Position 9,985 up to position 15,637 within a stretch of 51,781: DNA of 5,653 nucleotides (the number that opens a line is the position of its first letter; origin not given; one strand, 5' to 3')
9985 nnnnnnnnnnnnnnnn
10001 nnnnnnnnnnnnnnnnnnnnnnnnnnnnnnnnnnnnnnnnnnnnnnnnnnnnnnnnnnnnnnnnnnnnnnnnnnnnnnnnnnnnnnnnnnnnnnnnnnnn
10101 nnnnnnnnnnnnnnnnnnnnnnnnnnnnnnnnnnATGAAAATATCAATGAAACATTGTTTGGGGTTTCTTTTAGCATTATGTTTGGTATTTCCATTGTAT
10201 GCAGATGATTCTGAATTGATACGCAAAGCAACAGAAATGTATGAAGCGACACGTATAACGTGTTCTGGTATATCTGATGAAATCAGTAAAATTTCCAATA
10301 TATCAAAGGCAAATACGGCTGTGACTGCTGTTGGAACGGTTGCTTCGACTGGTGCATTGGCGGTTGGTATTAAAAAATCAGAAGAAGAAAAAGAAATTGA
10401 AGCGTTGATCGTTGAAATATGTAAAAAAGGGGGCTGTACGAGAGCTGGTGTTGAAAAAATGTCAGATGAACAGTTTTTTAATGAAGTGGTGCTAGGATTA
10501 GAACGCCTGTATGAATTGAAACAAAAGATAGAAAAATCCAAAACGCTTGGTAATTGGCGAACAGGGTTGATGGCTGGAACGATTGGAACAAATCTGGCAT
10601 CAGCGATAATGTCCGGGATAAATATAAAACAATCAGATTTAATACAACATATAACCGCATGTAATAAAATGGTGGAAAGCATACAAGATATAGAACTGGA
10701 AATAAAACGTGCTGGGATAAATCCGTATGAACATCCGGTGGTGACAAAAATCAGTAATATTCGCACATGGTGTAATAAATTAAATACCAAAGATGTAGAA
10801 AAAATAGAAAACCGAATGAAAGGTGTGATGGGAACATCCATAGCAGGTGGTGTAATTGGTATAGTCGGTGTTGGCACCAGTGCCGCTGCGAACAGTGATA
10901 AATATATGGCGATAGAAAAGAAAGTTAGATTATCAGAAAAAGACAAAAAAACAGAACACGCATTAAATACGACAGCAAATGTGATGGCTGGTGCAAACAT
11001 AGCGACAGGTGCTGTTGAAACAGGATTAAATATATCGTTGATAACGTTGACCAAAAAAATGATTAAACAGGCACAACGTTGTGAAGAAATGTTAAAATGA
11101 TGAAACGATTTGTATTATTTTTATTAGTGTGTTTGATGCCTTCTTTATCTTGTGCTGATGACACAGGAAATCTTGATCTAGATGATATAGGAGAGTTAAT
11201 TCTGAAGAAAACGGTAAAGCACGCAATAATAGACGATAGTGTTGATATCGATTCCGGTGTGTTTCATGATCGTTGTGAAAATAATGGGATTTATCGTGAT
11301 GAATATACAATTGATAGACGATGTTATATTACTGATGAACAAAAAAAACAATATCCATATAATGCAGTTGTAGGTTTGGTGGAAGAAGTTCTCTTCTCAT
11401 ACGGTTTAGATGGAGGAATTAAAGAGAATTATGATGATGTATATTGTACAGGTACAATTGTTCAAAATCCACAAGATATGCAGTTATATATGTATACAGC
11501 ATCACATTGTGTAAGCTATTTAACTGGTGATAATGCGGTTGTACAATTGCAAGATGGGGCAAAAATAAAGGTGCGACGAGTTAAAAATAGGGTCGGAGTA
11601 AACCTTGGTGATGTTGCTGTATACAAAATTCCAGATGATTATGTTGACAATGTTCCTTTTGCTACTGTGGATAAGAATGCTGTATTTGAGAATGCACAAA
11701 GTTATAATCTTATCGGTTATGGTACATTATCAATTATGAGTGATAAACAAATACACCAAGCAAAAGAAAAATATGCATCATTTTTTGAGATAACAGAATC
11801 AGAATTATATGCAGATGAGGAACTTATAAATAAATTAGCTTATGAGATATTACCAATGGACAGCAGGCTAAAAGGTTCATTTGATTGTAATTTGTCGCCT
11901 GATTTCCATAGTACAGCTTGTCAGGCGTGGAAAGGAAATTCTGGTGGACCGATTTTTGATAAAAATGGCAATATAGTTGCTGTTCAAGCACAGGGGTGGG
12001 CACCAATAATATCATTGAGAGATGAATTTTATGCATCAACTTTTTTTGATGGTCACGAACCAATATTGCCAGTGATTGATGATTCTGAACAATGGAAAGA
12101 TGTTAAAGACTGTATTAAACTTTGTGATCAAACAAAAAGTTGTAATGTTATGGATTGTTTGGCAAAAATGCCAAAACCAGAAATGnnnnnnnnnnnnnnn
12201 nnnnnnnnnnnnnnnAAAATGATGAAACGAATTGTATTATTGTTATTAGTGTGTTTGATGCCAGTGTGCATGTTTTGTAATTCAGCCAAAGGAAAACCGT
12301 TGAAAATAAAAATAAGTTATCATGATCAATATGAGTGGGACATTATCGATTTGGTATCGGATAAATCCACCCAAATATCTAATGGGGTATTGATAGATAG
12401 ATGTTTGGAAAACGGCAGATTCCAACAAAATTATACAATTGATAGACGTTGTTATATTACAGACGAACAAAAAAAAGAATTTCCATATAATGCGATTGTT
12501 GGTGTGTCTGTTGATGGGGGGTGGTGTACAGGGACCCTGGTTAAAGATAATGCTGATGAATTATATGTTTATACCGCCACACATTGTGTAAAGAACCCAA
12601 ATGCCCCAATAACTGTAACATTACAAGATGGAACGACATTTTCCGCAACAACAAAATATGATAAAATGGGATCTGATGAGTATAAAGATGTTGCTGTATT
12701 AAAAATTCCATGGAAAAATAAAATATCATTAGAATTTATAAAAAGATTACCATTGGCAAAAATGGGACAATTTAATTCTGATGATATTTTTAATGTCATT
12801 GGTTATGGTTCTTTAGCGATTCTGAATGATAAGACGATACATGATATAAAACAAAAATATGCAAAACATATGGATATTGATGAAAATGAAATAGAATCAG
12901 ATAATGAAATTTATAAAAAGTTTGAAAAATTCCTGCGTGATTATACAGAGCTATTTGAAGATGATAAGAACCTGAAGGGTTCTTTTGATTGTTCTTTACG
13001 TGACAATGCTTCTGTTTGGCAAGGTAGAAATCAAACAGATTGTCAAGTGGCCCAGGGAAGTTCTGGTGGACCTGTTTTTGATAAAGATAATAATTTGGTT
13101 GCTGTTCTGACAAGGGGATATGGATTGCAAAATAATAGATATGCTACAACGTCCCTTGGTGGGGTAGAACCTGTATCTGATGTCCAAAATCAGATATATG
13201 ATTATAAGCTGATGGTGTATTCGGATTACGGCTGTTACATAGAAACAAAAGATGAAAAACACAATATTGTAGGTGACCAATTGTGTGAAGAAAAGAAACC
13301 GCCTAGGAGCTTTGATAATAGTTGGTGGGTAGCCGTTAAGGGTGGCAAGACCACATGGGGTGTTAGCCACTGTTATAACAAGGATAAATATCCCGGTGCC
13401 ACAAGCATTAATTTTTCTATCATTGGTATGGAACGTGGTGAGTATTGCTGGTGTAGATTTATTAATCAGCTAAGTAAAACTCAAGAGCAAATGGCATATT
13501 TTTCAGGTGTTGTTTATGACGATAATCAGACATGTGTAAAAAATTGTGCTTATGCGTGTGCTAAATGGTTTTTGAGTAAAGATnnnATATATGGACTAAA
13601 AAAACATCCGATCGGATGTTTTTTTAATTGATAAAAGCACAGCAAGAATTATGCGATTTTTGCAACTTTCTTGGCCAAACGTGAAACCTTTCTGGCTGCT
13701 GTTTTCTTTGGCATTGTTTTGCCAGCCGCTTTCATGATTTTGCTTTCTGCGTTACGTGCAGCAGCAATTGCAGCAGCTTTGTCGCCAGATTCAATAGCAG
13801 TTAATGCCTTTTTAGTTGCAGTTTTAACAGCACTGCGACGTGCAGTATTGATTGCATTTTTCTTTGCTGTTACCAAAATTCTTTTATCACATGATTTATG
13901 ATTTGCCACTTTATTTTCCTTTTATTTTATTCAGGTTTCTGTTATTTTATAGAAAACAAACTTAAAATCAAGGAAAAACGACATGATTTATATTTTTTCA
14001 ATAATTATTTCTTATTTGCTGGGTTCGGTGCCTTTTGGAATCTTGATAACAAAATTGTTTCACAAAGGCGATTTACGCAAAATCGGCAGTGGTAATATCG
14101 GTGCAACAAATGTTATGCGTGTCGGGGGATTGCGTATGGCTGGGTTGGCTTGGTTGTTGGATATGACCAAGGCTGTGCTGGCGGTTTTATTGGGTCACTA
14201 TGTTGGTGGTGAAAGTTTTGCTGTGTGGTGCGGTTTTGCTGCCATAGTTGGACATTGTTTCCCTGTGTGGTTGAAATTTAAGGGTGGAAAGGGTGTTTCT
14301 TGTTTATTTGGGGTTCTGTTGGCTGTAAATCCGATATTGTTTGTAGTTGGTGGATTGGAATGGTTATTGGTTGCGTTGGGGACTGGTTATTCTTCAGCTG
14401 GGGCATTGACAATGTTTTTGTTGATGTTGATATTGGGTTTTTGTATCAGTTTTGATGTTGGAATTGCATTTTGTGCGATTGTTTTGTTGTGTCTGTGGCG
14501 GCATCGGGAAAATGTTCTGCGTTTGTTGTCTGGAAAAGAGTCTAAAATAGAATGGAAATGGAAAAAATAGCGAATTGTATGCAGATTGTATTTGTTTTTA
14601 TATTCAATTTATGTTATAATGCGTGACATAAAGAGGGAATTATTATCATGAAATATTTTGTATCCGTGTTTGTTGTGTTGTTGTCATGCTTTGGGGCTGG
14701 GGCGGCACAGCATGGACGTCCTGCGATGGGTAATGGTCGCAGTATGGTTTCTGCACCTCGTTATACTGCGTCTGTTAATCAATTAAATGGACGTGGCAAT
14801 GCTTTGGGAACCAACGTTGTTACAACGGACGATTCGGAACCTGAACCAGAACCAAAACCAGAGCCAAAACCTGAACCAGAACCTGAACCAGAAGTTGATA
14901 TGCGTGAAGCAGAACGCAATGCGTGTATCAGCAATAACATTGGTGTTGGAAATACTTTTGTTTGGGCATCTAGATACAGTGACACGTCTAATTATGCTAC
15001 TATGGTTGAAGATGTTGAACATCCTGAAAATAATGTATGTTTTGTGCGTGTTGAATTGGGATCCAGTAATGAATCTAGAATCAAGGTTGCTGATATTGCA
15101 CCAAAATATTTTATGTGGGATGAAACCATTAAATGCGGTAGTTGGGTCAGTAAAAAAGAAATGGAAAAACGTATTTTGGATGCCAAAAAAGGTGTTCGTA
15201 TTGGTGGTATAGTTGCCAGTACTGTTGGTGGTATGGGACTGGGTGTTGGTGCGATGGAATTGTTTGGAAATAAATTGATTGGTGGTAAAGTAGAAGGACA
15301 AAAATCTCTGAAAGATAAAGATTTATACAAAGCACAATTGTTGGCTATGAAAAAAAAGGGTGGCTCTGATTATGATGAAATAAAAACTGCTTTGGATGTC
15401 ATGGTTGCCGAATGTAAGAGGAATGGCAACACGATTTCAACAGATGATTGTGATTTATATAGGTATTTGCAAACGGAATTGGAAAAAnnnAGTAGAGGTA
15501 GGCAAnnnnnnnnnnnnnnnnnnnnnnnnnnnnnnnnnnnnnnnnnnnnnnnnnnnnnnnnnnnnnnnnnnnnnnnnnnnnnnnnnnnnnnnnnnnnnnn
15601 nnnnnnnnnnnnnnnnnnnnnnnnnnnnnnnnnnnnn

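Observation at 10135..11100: Unrecognised family of secreted 4-Cys, small-residue-rich helical proteins, each coupled to a different secreted partner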

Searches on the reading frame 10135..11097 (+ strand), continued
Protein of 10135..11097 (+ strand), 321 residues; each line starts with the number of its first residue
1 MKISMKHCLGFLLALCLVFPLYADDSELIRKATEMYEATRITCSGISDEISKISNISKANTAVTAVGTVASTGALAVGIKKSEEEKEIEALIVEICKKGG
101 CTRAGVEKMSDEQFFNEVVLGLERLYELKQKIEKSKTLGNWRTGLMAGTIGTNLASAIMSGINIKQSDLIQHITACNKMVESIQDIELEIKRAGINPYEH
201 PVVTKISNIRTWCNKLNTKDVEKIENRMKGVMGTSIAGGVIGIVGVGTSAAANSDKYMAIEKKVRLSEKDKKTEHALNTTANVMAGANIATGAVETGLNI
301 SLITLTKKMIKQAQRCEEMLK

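Call 66: search_protein_families(library=padloc, proteins=[window:10135-11097:+], max_evalue=0.01)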
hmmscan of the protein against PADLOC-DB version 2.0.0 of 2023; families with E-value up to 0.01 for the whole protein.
window:10135-11097:+ (321 aa): 0 families

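Call 67: search_protein_families(library=phrogs, proteins=[window:10135-11097:+], max_evalue=0.01)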
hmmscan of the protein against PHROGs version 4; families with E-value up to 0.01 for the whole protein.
window:10135-11097:+ (321 aa): 0 families

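Call 86: search_dna_similar(query=window:10135-11097:+, collection=plasmids, mode=protein, max_evalue=0.001, max_rows=10)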
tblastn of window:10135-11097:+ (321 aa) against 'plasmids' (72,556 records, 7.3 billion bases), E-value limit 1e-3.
No match.

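Call 89: fold_search(model_id=the predicted structure, library=viral)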
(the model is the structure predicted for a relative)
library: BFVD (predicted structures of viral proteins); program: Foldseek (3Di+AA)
matches with E <= 10: 495; with E <= 0.001: 1
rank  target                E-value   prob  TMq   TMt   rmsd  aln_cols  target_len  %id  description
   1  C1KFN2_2              2.0e-04  1.00  0.32  0.11  28.8       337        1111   12  Putative tail fibre protein [Lactobacillus phage Lb338-1]
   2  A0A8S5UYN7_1          5.7e-03  0.99  0.28  0.12  54.0       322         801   14  Endosialidase chaperone [Siphoviridae sp. ctkKt3]
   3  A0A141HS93            1.3e-02  0.57  0.16  0.07  39.3       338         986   12  (no name in the UniProt tables at hand)
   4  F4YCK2                1.6e-02  0.84  0.23  0.09  58.0       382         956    9  (no name in the UniProt tables at hand)
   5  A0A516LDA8            2.6e-02  0.72  0.21  0.13  23.1       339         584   12  (no name in the UniProt tables at hand)
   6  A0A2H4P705            3.3e-02  0.66  0.22  0.10  68.7       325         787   10  GDSL-like lipase [Pseudomonas phage nickie]
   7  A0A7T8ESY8            4.6e-02  0.44  0.20  0.20  36.4       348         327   12  (no name in the UniProt tables at hand)
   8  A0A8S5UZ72            4.8e-02  0.51  0.19  0.10  25.2       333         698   10  Spherulation-specific family 4 [Siphoviridae sp. ctPNJ4]
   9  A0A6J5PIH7            5.7e-02  0.51  0.19  0.16  57.7       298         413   13  Uncharacterized protein [uncultured Caudovirales phage]
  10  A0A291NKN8            5.7e-02  0.51  0.19  0.07  55.9       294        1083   12  Tail fiber protein [Salmonella phage SP01]
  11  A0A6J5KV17            6.5e-02  0.30  0.16  0.17  57.1       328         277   13  Uncharacterized protein [uncultured Caudovirales phage]
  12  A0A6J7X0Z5            1.0e-01  0.66  0.25  0.17  25.8       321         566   12  Uncharacterized protein [uncultured Caudovirales phage]
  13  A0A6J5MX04            1.1e-01  0.25  0.17  0.15  53.5       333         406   13  Intramolecular chaperone auto-processing domain containing protein [uncultured Caudovirales phage]
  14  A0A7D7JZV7            1.1e-01  0.84  0.29  0.18  35.1       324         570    9  (no name in the UniProt tables at hand)
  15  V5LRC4                1.2e-01  0.28  0.18  0.13  76.3       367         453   14  (no name in the UniProt tables at hand)
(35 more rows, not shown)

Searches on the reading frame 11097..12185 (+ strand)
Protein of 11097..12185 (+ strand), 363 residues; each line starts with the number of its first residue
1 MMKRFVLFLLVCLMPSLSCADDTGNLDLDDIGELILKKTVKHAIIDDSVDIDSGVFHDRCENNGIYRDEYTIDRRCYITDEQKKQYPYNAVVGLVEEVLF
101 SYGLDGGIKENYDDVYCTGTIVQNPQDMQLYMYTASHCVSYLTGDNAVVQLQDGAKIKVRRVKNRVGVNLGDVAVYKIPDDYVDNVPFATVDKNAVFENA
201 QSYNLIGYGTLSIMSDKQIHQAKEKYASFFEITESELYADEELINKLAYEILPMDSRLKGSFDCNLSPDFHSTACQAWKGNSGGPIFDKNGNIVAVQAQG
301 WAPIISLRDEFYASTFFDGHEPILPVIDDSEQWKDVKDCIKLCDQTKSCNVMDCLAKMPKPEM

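Call 8: search_protein_families(library=pfam, proteins=[window:11097-12185:+], max_evalue=1)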
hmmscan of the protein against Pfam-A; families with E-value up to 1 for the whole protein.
window:11097-12185:+ (363 aa): 3 families
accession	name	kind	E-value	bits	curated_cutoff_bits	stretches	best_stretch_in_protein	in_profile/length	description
PF13365.12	Trypsin_2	-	8.8e-11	43.2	27.6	1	117-296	1-144/144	Trypsin-like peptidase domain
PF00089.32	Trypsin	-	3.4e-06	27.5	20.6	1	115-296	25-194/220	Trypsin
PF25658.1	FV_peptidase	-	0.051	13.5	27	1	133-161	36-64/207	Putative filamentous viruses peptidase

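Call 9: search_protein_families(library=ncbifam, proteins=[window:11097-12185:+], max_evalue=1)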
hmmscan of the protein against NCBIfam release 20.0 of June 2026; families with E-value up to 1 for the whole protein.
window:11097-12185:+ (363 aa): 5 families
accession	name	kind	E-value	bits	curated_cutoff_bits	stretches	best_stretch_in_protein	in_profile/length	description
TIGR02038.1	protease_degS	equivalog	0.0024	17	422.95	1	129-193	88-147/351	outer membrane-stress sensor serine endopeptidase DegS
TIGR02037.1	degP_htrA_DO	subfamily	0.0038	16.2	416.2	1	279-298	180-199/434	Do family serine endopeptidase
NF047968.1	SerProtHtrA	equivalog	0.0057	16.1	470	0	114-184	86-149/357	serine protease HtrA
NF041521.1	HhoA_HhoB_HtrA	equivalog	0.0088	15.4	450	0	277-297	177-197/335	HhoA/HhoB/HtrA family serine endopeptidase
NF033740.0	MarP_fam_protase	equivalog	0.073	12.1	250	1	275-296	329-350/390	MarP family serine protease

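Call 66: search_protein_families(library=padloc, proteins=[window:11097-12185:+], max_evalue=0.01)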
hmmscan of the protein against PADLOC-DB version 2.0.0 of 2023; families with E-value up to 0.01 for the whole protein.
window:11097-12185:+ (363 aa): 3 families
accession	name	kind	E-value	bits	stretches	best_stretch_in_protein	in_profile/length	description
PDLC03855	LmuA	-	1.1e-07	29.6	1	117-295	17-165/425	-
PDLC02960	RT-Protease_XI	-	1.2e-06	25.8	1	130-300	358-486/506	single gene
PDLC02959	RT-Protease_XI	-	3.6e-05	20.9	1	131-300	361-489/510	single gene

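Call 67: search_protein_families(library=phrogs, proteins=[window:11097-12185:+], max_evalue=0.01)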
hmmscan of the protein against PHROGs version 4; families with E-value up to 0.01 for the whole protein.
window:11097-12185:+ (363 aa): 1 family
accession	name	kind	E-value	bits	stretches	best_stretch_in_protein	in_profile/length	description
phrog_23536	-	unknown function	0.00053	21.2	1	113-160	28-74/80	-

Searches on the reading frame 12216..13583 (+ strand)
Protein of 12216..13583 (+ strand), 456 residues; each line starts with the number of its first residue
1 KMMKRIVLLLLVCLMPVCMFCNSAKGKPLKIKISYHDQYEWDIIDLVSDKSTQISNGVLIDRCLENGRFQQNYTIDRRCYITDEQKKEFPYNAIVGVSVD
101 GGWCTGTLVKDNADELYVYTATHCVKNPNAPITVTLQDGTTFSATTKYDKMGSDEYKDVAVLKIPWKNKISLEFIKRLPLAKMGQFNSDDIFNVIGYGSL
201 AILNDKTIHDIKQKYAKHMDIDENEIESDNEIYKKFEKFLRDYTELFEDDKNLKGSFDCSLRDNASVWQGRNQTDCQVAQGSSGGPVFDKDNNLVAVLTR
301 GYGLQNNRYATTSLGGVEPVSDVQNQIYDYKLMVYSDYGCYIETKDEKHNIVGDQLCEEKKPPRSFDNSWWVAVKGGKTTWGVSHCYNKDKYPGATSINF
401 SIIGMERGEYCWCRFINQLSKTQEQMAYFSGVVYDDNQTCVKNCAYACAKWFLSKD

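Call 8: search_protein_families(library=pfam, proteins=[window:12216-13583:+], max_evalue=1)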
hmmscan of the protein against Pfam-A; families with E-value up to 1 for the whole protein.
window:12216-13583:+ (456 aa): 6 families
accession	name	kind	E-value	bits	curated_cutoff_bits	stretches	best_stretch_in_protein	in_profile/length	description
PF13365.12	Trypsin_2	-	2.5e-13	51.4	27.6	1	104-297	1-144/144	Trypsin-like peptidase domain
PF00089.32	Trypsin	-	1e-10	42.3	20.6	2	85-204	8-134/220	Trypsin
PF01732.22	Mycop_pep_DUF31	-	0.0023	18.1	27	1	209-297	246-343/346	Mycoplasma peptidase (DUF31)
PF18075.7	FtsX_ECD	-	0.031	15.3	23.5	1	204-267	12-80/96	FtsX extracellular domain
PF04275.20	P-mevalo_kinase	-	0.087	13.2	33.8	1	209-257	32-77/114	Phosphomevalonate kinase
PF05579.19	Peptidase_S32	-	0.31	10.6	24.7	0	270-315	197-241/297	Equine arteritis virus serine endopeptidase S32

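Call 9: search_protein_families(library=ncbifam, proteins=[window:12216-13583:+], max_evalue=1)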
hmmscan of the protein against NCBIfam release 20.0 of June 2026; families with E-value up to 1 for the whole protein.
window:12216-13583:+ (456 aa): 12 families
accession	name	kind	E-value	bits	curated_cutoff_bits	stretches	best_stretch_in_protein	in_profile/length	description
TIGR02037.1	degP_htrA_DO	subfamily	1.6e-09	37.2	416.2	2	105-171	63-121/434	Do family serine endopeptidase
TIGR02038.1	protease_degS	equivalog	1.1e-06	28.1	422.95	1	115-168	88-136/351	outer membrane-stress sensor serine endopeptidase DegS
NF008147.1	PRK10898.1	equivalog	1.2e-06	27.9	408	1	115-168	88-136/352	outer membrane-stress sensor serine endopeptidase DegS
NF041521.1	HhoA_HhoB_HtrA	equivalog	1.7e-06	27.6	450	1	105-172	60-116/335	HhoA/HhoB/HtrA family serine endopeptidase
NF053637.1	SerProtHtrAspr2045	equivalog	1.9e-05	23.8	650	1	105-165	106-161/394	serine protease HtrA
NF047968.1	SerProtHtrA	equivalog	0.00027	20.4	470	1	96-168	81-147/357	serine protease HtrA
NF007526.1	PRK10139.1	equivalog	0.00069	18.4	756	1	107-171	94-153/456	serine endoprotease DegQ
NF050055.1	SerProtHtrAMycob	equivalog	0.0021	17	800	1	273-325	352-401/502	serine protease HtrA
NF008189.1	PRK10942.1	equivalog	0.0021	16.6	720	1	109-165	118-169/477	serine endoprotease DegP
NF033740.0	MarP_fam_protase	equivalog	0.08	12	250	0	276-297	329-350/390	MarP family serine protease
NF040960.1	MamE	equivalog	0.088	11.3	800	0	273-300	239-266/659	magnetosome formation protease MamE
NF045841.1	Ig_SerProt_MIP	equivalog_domain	0.78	9.3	125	0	223-314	255-342/401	MIP family Ig-specific serine endopeptidase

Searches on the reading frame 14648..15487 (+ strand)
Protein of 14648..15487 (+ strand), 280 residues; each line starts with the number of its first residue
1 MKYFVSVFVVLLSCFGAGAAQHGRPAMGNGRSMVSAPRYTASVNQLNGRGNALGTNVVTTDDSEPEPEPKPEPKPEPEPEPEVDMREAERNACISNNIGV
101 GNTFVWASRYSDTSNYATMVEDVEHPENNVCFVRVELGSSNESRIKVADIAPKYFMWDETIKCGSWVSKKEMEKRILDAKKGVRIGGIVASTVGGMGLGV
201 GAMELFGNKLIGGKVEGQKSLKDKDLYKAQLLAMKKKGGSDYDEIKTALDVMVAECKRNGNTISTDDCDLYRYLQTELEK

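Call 8: search_protein_families(library=pfam, proteins=[window:14648-15487:+], max_evalue=1)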
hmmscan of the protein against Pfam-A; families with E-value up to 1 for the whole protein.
window:14648-15487:+ (280 aa): 2 families
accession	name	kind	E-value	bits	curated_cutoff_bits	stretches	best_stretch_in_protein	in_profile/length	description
PF05887.16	Trypan_PARP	-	1.1e-06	29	100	1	48-85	40-81/134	Procyclic acidic repetitive protein (PARP)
PF15754.10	SPESP1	-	0.0015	18.2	27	1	63-124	123-183/322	Sperm equatorial segment protein 1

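Call 9: search_protein_families(library=ncbifam, proteins=[window:14648-15487:+], max_evalue=1)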
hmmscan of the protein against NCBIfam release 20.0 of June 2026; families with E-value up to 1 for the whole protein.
window:14648-15487:+ (280 aa): 9 families
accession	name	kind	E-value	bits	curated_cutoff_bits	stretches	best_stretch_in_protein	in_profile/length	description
NF033845.1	MSCRAMM_ClfB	exception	0.00057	18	999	1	61-84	556-579/871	MSCRAMM family adhesin clumping factor ClfB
NF037973.1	metallo_SslE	exception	0.0016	15.8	3000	1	55-82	54-81/1519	lipoprotein metalloprotease SslE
NF008084.0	PRK10819.1-5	equivalog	0.0024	17.8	315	1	63-82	92-111/249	TonB system transport protein TonB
NF052326.1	anti_RE_DarA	equivalog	0.0077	14.9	350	1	52-92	544-587/654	antirestriction phage head protein DarA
NF008082.0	PRK10819.1-3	equivalog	0.013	15.4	265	1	60-88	65-93/242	TonB system transport protein TonB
NF011521.0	PRK14960.1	equivalog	0.031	12.6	1228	1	61-84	424-447/702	DNA polymerase III subunit gamma/tau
NF009113.0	PRK12463.1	equivalog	0.062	12.3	799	1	160-210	190-241/390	chorismate synthase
NF033186.1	internalin_K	exception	0.19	10.1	1100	1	39-84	483-529/604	class 1 internalin InlK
NF033930.1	pneumo_PspA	exception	0.84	8.3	850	0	41-85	348-393/659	pneumococcal surface protein A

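Call 66: search_protein_families(library=padloc, proteins=[window:14648-15487:+], max_evalue=0.01)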
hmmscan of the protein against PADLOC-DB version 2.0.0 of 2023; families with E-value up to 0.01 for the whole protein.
window:14648-15487:+ (280 aa): 0 families

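Call 67: search_protein_families(library=phrogs, proteins=[window:14648-15487:+], max_evalue=0.01)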
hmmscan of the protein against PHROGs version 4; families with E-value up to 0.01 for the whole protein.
window:14648-15487:+ (280 aa): 2 families
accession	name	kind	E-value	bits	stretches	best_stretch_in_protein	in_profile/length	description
phrog_35850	-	unknown function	0.00069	20.4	1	64-93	190-219/258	-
phrog_24956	-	unknown function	0.0067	16.7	1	35-84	64-115/279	-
